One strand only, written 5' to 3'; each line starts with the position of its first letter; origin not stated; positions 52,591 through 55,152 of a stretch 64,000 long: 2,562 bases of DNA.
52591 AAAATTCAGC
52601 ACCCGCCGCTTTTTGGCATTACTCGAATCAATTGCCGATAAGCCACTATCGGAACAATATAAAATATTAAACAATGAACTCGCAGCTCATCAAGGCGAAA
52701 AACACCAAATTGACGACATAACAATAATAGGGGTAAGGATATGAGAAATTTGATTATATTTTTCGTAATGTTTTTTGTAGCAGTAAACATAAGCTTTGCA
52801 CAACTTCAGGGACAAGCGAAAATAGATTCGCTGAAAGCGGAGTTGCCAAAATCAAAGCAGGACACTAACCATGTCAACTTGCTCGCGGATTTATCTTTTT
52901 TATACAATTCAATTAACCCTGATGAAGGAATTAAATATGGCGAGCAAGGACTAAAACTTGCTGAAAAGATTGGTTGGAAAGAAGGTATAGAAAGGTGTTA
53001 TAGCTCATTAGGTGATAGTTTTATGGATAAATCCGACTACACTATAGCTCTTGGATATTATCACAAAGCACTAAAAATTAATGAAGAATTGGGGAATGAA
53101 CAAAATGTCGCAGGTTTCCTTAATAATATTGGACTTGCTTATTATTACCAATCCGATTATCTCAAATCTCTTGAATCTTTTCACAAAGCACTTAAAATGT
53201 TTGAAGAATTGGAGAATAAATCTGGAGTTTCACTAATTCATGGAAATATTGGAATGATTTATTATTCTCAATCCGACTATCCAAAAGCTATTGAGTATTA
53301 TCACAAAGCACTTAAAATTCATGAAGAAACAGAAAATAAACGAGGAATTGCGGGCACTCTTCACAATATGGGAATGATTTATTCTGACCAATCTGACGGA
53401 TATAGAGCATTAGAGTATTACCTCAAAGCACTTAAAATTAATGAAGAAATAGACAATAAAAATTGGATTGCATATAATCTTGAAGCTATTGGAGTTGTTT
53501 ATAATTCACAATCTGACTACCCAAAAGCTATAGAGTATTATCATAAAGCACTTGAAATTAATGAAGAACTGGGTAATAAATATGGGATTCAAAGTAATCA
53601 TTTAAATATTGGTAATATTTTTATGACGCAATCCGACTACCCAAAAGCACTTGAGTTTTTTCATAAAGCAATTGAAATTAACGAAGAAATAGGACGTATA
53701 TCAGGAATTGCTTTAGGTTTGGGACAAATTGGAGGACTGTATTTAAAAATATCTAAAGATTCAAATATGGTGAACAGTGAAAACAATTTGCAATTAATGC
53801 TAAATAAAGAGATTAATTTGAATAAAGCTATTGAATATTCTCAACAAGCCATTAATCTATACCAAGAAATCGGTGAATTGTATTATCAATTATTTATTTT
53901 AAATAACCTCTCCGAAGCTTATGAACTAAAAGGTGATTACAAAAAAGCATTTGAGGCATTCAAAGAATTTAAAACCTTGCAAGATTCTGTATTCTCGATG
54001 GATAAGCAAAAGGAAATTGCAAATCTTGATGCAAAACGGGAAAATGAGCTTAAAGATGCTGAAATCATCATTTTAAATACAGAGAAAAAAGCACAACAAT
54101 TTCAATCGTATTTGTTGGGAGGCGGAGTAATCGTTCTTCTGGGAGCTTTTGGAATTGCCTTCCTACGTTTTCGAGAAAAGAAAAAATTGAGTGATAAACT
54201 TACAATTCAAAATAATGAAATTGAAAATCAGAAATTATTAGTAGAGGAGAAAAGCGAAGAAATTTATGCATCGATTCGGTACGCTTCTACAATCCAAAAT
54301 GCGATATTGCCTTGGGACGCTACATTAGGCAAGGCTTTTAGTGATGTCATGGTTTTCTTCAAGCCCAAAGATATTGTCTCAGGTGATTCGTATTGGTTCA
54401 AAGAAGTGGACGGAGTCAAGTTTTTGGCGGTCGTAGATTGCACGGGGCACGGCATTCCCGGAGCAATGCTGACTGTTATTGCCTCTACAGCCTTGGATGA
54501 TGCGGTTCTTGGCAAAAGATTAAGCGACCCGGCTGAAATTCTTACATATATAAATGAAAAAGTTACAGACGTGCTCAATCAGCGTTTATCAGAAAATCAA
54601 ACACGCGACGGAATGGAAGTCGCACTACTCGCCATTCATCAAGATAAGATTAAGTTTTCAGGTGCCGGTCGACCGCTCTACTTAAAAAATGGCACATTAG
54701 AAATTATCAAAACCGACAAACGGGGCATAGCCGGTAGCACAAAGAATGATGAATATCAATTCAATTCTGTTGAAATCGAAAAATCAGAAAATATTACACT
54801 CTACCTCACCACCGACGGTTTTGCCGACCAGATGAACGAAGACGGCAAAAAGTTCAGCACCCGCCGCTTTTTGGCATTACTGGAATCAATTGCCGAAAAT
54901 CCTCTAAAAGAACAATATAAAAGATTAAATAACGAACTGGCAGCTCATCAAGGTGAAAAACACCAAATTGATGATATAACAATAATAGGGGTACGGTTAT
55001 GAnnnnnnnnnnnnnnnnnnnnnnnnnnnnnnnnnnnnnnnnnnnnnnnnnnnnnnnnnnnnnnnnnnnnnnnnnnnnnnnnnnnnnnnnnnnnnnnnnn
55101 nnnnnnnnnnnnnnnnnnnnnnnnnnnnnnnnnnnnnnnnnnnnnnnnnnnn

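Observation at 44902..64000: Translationally chained array of eight membrane-anchored PP2C/SpoIIE-type phosphatase paralogs, seven with extracytoplasmic TPR sensor modules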

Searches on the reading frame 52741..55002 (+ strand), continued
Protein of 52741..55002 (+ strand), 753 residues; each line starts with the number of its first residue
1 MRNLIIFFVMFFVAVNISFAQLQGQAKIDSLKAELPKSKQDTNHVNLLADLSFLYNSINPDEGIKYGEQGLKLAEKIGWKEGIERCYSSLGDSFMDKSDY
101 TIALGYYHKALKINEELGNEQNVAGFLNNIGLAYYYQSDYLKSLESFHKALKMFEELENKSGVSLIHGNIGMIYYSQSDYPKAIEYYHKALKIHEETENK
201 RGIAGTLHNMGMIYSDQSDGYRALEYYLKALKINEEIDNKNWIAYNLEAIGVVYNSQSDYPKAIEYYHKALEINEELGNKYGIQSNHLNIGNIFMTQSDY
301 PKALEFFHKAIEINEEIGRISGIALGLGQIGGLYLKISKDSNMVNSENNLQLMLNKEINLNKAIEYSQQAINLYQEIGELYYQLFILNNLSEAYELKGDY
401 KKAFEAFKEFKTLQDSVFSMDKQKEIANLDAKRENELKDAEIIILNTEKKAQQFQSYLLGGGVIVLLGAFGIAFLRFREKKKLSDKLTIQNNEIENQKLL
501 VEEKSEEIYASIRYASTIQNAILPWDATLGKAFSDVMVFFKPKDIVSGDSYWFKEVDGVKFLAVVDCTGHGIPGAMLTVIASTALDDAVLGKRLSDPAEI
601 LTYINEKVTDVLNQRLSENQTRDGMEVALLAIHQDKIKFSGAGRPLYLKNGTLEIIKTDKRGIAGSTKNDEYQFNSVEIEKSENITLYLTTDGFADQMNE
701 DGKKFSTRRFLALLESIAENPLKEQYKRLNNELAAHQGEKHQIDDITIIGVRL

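Call 68: find_encoding_contigs(protein=P0159, flank=10000, max_places=2)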
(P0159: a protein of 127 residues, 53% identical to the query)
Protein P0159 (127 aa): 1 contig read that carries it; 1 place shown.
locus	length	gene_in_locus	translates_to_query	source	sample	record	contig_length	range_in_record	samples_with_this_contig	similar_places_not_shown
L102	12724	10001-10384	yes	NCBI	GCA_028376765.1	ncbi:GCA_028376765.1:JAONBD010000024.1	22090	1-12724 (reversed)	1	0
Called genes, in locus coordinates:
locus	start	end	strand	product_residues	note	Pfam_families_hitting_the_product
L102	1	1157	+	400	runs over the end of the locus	PF28548:4TM_phosphoesterase, PF00149:Metallophos, PF12850:Metallophos_2 (weak)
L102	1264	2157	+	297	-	PF18962:Por_Secre_tail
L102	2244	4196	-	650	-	PF00005:ABC_tran, PF02463:SMC_N (faint), PF13555:AAA_29 (faint), PF13304:AAA_21 (faint), PF12848:ABC_tran_Xtn, PF00005:ABC_tran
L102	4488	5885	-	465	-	PF18962:Por_Secre_tail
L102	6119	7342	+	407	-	-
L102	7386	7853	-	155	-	-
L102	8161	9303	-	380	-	PF02771:Acyl-CoA_dh_N, PF02770:Acyl-CoA_dh_M, PF00441:Acyl-CoA_dh_1, PF08028:Acyl-CoA_dh_2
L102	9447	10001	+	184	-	PF19788:DUF6272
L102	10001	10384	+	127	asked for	PF09345:SiaC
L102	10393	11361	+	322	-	PF00512:HisKA, PF02518:HATPase_c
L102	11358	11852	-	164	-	PF22550:CesT_Tir_1 (weak), PF22551:TY-Chap1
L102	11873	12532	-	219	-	PF04012:PspA_IM30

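Call 85: search_protein_families(library=pfam, proteins=[L022:6358-8337:+, L022:8344-8874:+, L022:8882-9250:+, L022:9262-10284:+, L022:10319-11992:+, L022:5493-6335:+], max_evalue=0.01)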
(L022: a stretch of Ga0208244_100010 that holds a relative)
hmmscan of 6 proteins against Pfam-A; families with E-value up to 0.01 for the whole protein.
L022:6358-8337:+ (660 aa): 3 families
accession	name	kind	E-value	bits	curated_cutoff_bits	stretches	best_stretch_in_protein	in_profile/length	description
PF07228.17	SpoIIE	-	9.9e-21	75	25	1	470-659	7-190/192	Stage II sporulation protein E (SpoIIE)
PF13424.12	TPR_12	-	1.1e-07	32.4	30.1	1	149-214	4-71/77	Tetratricopeptide repeat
PF07719.23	TPR_2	-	2.6e-05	24.4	27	0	153-180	6-33/34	Tetratricopeptide repeat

L022:8344-8874:+ (177 aa): 1 family
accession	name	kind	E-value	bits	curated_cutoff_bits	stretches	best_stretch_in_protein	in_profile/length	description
PF19788.4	DUF6272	-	3.8e-37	127.4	26.6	1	43-167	9-133/134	Family of unknown function (DUF6272)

L022:8882-9250:+ (123 aa): 1 family
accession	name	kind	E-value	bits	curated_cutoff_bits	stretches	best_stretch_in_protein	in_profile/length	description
PF09345.15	SiaC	-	5.3e-43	145.9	24.5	1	7-123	2-120/120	SiaC family regulatory phosphoprotein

L022:9262-10284:+ (341 aa): 1 family
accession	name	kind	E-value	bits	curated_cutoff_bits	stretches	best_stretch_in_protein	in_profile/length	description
PF07228.17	SpoIIE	-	7.5e-35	121.1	25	1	149-339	2-191/192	Stage II sporulation protein E (SpoIIE)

L022:10319-11992:+ (558 aa): 25 families
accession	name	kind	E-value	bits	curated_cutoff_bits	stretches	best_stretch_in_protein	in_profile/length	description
PF00005.33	ABC_tran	-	8.6e-52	175.8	25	2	25-196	1-137/137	ABC transporter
PF13304.12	AAA_21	-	1.3e-16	62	27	2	356-389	1-40/304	AAA domain, putative AbiEii toxin, Type IV TA system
PF12848.13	ABC_tran_Xtn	-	2.6e-10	40.7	25.9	1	235-310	1-76/85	ABC transporter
PF02463.25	SMC_N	-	2.6e-10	40.6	40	0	162-229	131-204/220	RecF/RecN/SMC N terminal domain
PF13238.12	AAA_18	-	7e-06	27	29.4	1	38-124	1-57/128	AAA domain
PF13476.12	AAA_23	-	7.5e-06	27.2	27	1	344-374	10-39/201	AAA domain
PF13555.12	AAA_29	-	9.1e-06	25.8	27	0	345-371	13-39/61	P-loop containing region of AAA domain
PF13401.12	AAA_22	-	6.9e-05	23.6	27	0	355-478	6-95/130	AAA domain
PF01926.29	MMR_HSR1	-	7e-05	23.3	21.9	0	37-60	1-23/113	50S ribosome-binding GTPase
PF13175.12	AAA_15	-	0.00013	22.1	32.1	0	40-55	28-43/374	AAA ATPase domain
PF00931.28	NB-ARC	-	0.00044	20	23.5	0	355-375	19-39/248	NB-ARC domain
PF13166.12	AAA_13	-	0.0011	18.3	36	0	361-447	23-112/713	AAA domain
PF25199.1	nSTAND_NTPase5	-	0.0012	19.1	34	0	355-372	42-59/145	Novel STAND NTPase 5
PF13173.12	AAA_14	-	0.0016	18.9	27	0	355-376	3-24/129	AAA domain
PF13191.12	AAA_16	-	0.0017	19.3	32.6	0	355-461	25-119/167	AAA ATPase domain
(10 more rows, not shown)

L022:5493-6335:+ (281 aa): 1 family
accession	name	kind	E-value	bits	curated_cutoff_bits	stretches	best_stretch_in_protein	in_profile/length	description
PF00950.22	ABC-3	-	3.4e-50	171.4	20.1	1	6-271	8-255/258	ABC 3 transport family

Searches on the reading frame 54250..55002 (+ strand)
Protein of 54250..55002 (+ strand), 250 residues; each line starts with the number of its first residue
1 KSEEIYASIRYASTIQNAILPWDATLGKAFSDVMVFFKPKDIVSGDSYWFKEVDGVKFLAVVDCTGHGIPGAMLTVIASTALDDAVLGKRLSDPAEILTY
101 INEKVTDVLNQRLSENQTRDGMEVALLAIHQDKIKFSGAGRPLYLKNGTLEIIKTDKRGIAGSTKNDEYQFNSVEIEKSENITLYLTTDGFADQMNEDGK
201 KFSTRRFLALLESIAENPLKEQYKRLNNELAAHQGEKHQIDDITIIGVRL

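Call 21: search_solved_structures(query=window:54250-55002:+, max_evalue=0.01, show_alignments=2)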
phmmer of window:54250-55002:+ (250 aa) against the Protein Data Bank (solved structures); distinct sequences matched with E-value up to 0.01: 1.
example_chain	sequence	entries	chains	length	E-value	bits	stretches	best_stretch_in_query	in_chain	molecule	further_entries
6k4e_A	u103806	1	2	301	2.2e-38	135.5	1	4-249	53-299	Putative serine phosphatase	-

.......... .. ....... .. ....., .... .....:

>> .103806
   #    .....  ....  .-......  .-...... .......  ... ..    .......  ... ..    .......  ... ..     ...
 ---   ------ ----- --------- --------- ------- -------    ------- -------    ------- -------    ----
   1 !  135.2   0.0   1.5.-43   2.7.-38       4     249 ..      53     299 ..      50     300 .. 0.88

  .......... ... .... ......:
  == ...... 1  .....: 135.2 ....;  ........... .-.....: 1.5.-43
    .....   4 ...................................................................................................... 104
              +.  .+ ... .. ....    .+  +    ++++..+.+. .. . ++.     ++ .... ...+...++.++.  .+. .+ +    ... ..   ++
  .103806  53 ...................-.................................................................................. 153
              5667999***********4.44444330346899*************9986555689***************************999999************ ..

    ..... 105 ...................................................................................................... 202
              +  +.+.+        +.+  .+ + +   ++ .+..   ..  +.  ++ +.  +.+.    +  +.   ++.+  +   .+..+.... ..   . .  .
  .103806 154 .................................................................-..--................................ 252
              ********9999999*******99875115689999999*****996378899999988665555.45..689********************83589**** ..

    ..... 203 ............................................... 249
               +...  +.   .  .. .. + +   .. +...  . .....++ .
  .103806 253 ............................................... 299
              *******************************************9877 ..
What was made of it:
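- On SiaA (NCBIfam NF038263 equivalog; SiaABCD system): Sole PDB sequence hit (E 2e-38, call 21).
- The only PDB sequence hit at E<0.01 is SiaA-PP2C 6K4E (E 2.2e-38) (call 21). SiaA is hit at 2e-38 (call 21).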
